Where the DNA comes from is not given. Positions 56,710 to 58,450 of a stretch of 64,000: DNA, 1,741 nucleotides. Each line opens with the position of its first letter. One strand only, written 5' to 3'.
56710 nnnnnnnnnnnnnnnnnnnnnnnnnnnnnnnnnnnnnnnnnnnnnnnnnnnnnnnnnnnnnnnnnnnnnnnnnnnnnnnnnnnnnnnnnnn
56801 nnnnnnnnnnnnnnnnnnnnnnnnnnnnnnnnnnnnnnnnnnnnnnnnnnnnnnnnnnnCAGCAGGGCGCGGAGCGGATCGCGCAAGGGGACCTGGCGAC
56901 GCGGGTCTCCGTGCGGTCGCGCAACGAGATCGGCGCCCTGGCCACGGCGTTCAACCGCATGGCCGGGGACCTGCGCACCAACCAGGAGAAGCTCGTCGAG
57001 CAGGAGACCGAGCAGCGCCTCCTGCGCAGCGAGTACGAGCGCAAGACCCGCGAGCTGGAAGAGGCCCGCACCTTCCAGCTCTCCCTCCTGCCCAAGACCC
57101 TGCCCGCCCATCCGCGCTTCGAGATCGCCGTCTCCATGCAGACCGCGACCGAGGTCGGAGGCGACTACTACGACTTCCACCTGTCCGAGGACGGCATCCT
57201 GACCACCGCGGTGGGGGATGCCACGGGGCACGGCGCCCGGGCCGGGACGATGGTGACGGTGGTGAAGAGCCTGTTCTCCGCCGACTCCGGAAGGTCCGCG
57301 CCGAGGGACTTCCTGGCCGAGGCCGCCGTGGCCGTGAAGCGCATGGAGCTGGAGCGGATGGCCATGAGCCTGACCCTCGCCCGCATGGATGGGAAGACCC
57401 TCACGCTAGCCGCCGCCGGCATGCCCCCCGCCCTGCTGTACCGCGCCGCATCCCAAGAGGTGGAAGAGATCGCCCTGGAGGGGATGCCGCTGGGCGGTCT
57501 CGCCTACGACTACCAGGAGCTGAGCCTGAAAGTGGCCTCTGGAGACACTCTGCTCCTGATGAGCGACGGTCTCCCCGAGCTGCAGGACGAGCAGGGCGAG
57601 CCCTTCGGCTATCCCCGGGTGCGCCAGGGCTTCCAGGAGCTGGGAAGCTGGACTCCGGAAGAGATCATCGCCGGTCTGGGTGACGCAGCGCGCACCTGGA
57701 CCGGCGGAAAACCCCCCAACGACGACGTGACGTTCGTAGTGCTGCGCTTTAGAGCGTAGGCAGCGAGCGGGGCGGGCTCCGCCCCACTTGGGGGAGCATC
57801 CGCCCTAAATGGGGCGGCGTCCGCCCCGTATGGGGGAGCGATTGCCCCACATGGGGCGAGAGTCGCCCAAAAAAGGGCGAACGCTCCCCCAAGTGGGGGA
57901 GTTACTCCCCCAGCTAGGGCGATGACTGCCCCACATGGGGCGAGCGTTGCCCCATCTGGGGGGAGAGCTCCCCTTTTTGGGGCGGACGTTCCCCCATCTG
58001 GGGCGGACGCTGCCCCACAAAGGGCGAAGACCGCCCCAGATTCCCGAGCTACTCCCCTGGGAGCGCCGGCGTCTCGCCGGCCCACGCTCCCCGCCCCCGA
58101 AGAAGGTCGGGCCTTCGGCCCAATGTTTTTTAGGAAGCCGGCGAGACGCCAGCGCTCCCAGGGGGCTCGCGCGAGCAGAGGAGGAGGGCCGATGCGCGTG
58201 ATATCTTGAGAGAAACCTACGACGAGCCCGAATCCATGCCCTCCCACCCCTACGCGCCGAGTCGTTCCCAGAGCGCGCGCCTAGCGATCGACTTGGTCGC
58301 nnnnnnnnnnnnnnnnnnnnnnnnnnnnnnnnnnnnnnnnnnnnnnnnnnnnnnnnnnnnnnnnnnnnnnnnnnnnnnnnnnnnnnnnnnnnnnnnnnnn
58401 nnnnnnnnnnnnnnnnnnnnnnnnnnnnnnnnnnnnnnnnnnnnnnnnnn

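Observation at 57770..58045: Second 21-bp-period array: 13 tandem GCCCC-N4-GGGGC mini-hairpins between the PP2C sensor and the STAND operon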

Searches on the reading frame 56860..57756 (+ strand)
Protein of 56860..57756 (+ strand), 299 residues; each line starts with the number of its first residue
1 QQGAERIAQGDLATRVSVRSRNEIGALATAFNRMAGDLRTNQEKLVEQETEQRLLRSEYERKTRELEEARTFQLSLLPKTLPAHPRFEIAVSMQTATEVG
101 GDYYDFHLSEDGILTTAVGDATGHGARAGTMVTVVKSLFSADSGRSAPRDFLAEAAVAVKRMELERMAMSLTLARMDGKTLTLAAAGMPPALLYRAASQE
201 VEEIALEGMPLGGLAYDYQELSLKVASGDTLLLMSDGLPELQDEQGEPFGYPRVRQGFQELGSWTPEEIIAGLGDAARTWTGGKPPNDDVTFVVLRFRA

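Call 43: find_related_loci(query=window:56860-57756:+, collection=metagenome_contigs, flank=3000)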
Query window:56860-57756:+ (299 aa) in metagenome_contigs; peptide patterns used: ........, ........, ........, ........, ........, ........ (x = any residue, [..] = any of these).
600 stretches matched a pattern (row limit reached: there are more); 483 encode a relative of the query (tblastn E <= 1e-3); the best 80 are kept; 80 distinct loci.
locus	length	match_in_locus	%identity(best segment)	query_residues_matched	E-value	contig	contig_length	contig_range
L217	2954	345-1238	94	1-298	0e+0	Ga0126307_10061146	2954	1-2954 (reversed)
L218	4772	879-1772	93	1-298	0e+0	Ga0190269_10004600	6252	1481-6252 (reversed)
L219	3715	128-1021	93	1-298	0e+0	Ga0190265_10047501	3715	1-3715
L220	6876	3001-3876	93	1-292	1e-180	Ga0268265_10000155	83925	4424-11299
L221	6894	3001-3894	85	1-298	3e-168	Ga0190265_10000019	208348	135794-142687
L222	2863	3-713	94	56-292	1e-155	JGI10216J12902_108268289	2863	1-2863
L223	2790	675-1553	67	3-299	6e-137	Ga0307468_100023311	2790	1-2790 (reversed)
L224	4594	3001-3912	68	2-298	2e-130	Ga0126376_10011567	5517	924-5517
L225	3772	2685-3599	69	2-299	6e-133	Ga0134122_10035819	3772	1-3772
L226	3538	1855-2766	68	2-298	2e-132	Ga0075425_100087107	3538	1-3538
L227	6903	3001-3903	66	3-296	4e-128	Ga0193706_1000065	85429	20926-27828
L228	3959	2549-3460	64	2-298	4e-129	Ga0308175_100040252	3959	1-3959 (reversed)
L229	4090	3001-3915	63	2-298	1e-122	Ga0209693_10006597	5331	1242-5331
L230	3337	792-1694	62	3-296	2e-116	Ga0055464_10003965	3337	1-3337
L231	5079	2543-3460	58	2-299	2e-113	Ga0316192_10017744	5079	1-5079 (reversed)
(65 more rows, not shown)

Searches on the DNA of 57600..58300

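Call 61: search_rna_families(source=window, start=57600, end=58300, threshold=evalue, max_evalue=5)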
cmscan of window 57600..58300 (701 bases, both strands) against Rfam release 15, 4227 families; matches with E-value up to 5: 33.
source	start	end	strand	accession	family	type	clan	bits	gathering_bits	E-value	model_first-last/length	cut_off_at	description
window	57782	57898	-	RF04104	MIR918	Gene; miRNA;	-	43.3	268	3.5e-06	1-265/265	no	MIR918 microRNA precursor family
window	57763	57919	-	RF04119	MIR1858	Gene; miRNA;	-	39.8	137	3.2e-05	1-197/197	no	MIR1858 microRNA precursor family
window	57852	58016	+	RF04119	MIR1858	Gene; miRNA;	-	35.1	137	0.00036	1-197/197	no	MIR1858 microRNA precursor family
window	58050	58167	-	RF04244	MIR169_6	Gene; miRNA;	CL00098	33.7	54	2.6e-05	1-99/99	no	MIR169_6 microRNA precursor family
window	57787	57893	-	RF00997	mir-942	Gene; miRNA;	-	30.5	100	0.00067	1-86/86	no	mir-942 microRNA precursor family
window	57888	57981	+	RF00963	mir-642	Gene; miRNA;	-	28.8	90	0.0079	1-83/83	no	mir-642 microRNA precursor family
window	57762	57834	+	RF00963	mir-642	Gene; miRNA;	-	27.2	90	0.019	1-83/83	no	mir-642 microRNA precursor family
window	57888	57981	-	RF00963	mir-642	Gene; miRNA;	-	23.4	90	0.15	1-83/83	no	mir-642 microRNA precursor family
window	57766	57896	-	RF02487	GlsR24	Gene; snRNA; snoRNA; HACA-box;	-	22.9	100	0.002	1-147/147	no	Small nucleolar RNA GlsR24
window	58059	58159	-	RF04264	mir-5408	Gene; miRNA;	-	22.2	90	0.29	1-84/84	no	mir-5408 microRNA precursor family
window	57887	58042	+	RF01757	sbcD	Gene; sRNA;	-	21.7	40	0.057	1-155/155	no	sbcD RNA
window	57852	57985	-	RF02936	Chloroflexus-1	Gene; sRNA;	-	21.6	181.5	0.003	1-171/171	no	Chloroflexus-1 RNA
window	57802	57881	-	RF04220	HCV_SL588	Cis-reg;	-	20.5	79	0.27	1-81/81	no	SL588 non-coding RNA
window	58051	58130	-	RF02420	Bp1_162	Gene; sRNA;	-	20.5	50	0.75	1-100/100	no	Burkholderia sRNA Bp1_Cand612_SIPHT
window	57969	58026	+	RF03891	mir-2545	Gene; miRNA;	-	19.7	94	0.68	1-118/118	no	mir-2545 microRNA precursor family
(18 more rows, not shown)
